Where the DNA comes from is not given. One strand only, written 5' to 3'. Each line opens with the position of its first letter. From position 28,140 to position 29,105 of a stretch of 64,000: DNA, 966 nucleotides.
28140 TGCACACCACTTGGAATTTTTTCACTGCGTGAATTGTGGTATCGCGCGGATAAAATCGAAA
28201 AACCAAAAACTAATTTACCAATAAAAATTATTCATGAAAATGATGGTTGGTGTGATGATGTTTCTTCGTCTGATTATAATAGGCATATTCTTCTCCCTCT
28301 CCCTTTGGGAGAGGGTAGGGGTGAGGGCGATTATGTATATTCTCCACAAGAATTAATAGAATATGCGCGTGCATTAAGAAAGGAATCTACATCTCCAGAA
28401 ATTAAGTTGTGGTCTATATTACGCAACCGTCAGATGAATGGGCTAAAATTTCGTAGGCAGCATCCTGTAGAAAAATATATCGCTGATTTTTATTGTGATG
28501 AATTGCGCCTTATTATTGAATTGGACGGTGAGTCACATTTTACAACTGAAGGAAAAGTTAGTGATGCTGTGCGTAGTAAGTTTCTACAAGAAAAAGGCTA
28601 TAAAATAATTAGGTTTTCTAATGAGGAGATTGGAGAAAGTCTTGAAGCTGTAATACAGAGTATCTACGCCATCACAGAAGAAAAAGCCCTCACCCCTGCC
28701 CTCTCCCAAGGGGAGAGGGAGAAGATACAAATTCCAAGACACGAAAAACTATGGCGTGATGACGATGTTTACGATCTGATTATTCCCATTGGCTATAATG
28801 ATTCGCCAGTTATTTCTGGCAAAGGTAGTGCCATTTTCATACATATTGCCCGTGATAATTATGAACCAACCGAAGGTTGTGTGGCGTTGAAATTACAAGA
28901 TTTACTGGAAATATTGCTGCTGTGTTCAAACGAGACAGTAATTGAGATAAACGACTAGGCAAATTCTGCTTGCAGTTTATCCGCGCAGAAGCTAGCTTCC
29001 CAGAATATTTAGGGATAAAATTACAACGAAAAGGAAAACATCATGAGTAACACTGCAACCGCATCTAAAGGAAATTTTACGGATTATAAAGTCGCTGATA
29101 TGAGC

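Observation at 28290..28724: DUF559 endonuclease module with hairpin-bearing inverted repeats inserted exactly in frame inside an L,D-transpeptidase gene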

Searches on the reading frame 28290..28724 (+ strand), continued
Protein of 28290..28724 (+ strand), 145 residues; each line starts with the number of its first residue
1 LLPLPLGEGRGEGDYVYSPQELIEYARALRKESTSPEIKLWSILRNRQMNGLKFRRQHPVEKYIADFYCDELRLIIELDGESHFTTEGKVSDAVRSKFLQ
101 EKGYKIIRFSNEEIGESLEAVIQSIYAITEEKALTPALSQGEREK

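Call 97: search_protein_families(library=pfam, alignment_id=A6, max_evalue=0.0001)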
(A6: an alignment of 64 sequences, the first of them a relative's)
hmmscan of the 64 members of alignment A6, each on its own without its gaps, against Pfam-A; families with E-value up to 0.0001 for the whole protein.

A. member 1, P0246 (493 aa): 3 families
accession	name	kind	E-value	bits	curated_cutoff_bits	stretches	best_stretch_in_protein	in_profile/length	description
PF04480.18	DUF559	-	8.7e-41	138.6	20.6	1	270-376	4-108/109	Protein of unknown function (DUF559)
PF01420.25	Methylase_S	-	6.9e-18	65.9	22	1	52-201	33-168/168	Type I restriction modification DNA specificity domain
PF18741.7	MTES_1575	-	1.9e-08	34.7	38.2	1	297-373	12-93/96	REase_MTES_1575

B. families by the number of members that match (of 64 scanned): 46 families (the first 25 are shown)
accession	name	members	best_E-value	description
PF04480.18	DUF559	64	2.8e-64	Protein of unknown function (DUF559)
PF18741.7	MTES_1575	61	2.8e-15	REase_MTES_1575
PF01420.25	Methylase_S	24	1e-42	Type I restriction modification DNA specificity domain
PF01555.25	N6_N4_Mtase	4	1.7e-30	DNA methylase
PF18135.7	Type_ISP_C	3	1.4e-90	Type ISP C-terminal specificity domain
PF02384.22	N6_Mtase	3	6.8e-13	N-6 DNA Methylase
PF00275.25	EPSP_synthase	2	2.5e-72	EPSP synthase (3-phosphoshikimate 1-carboxyvinyltransferase)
PF07669.17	Eco57I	2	4e-36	Eco57I restriction-modification methylase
PF00293.34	NUDIX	2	3.2e-16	NUDIX domain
PF01170.24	UPF0020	2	2.8e-07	RMKL-like, methyltransferase domain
PF02277.22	DBI_PRT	1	8.7e-124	Phosphoribosyltransferase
PF00133.28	tRNA-synt_1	1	6.3e-83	tRNA synthetases class I (I, L, M and V)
PF25120.1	DUF7814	1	8.2e-71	Domain of unknown function (DUF7814)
PF02545.19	Maf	1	3.9e-44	Maf-like protein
PF02581.23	TMP-TENI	1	2.9e-41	Thiamine monophosphate synthase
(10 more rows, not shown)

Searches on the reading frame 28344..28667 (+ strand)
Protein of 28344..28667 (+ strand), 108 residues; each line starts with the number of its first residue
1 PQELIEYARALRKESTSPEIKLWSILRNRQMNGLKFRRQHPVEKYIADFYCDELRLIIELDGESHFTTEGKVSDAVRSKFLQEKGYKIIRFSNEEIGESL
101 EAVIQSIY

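Call 49: find_related_loci(query=A2, collection=metagenome_contigs, flank=1500)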
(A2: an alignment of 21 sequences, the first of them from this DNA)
Query A2 (108 aa) in metagenome_contigs; peptide patterns used: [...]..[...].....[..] (x = any residue, [..] = any of these).
600 stretches matched a pattern (row limit reached: there are more); 590 encode a relative of the query (tblastn E <= 1e-3); the best 80 are kept; 80 distinct loci.
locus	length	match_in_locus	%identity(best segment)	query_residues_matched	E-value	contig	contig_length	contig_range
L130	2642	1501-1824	48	1-108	6e-35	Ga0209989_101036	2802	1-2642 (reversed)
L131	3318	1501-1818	52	2-107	1e-34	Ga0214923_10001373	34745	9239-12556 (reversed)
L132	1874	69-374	53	4-107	5e-34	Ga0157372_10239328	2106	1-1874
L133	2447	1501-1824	48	1-108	2e-33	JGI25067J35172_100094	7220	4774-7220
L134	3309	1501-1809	52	5-107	4e-33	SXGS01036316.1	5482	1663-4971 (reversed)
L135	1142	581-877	52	9-107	2e-33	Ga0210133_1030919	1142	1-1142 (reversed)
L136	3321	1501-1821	51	1-107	9e-33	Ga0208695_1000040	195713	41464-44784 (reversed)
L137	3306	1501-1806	49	4-107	1e-32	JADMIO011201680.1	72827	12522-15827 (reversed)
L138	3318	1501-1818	50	1-108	1e-32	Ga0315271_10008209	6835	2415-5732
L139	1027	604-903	48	6-107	5e-33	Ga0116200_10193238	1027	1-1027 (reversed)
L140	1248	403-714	48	4-107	4e-32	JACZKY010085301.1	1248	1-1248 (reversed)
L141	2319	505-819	49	1-107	2e-31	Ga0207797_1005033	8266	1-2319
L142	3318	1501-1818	47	2-107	7e-32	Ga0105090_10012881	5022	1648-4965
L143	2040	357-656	53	5-104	2e-31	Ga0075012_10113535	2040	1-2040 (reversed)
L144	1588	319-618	53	8-107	2e-31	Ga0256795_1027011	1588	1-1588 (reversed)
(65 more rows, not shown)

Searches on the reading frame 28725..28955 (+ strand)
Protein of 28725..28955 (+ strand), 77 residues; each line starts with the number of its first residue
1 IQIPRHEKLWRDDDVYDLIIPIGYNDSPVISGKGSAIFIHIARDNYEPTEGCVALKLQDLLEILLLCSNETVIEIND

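Call 72: search_protein_families(library=pfam, proteins=[window:28725-28955:+], max_evalue=0.01)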
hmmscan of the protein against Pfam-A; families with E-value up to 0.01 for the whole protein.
seq(77 aa): 1 family
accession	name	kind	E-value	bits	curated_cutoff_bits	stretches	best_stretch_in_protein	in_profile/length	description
PF03734.19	YkuD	-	8.3e-05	23.6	23.4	1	17-75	82-146/146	L,D-transpeptidase catalytic domain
